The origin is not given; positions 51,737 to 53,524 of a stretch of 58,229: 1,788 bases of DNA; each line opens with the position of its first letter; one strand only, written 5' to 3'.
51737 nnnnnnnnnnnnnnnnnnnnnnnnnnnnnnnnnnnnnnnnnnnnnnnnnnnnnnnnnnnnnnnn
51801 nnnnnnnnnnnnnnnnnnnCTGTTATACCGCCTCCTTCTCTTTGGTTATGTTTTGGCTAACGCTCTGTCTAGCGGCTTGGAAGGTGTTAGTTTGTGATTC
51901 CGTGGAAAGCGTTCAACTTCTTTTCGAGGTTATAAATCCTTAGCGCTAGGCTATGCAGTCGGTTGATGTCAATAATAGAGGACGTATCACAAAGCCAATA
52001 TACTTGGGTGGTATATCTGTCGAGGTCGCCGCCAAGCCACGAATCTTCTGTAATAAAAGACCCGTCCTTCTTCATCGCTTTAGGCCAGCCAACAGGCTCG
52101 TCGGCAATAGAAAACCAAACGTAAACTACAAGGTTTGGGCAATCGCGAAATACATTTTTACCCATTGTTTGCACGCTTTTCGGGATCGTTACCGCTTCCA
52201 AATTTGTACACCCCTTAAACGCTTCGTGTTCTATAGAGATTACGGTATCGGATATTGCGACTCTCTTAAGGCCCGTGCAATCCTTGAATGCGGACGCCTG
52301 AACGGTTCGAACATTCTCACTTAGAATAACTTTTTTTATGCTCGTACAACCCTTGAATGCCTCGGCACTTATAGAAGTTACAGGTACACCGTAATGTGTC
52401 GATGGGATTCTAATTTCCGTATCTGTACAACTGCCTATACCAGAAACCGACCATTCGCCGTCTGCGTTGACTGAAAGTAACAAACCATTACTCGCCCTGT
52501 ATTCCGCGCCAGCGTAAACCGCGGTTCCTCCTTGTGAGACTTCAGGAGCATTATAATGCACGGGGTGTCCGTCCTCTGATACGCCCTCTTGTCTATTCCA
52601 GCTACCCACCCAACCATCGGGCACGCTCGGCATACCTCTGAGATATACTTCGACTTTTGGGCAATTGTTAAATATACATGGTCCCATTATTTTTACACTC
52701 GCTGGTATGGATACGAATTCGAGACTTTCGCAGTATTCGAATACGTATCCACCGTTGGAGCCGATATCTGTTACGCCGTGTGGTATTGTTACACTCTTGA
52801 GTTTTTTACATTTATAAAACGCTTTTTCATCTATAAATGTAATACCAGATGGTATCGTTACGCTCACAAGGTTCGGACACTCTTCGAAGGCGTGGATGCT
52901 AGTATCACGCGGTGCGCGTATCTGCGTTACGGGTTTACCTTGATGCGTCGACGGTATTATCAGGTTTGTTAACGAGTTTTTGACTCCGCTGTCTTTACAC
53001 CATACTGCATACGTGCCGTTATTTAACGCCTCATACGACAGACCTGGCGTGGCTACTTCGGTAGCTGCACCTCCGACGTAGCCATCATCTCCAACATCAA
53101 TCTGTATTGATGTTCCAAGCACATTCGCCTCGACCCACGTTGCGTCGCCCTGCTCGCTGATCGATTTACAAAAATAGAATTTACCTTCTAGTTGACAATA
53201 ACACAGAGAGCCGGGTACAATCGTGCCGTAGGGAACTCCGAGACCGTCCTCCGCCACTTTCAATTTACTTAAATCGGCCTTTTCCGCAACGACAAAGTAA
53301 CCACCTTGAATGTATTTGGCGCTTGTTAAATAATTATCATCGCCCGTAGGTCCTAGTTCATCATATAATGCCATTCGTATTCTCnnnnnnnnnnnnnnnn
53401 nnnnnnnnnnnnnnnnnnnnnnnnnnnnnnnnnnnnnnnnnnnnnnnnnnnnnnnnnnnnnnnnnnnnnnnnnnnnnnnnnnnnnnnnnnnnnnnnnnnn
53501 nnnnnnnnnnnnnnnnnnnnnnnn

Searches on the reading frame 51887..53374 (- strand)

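Call 55: search_protein_families(library=phrogs, proteins=[window:51887-53374:-], max_evalue=1e-8)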
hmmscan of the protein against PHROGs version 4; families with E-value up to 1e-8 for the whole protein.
window:51887-53374:- (495 aa): 2 families
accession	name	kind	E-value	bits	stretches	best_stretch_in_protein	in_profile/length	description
phrog_35892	-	unknown function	6.2e-30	104.6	2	317-415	72-170/1181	-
phrog_18805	-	unknown function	3.9e-25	89.6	1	319-418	312-403/457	-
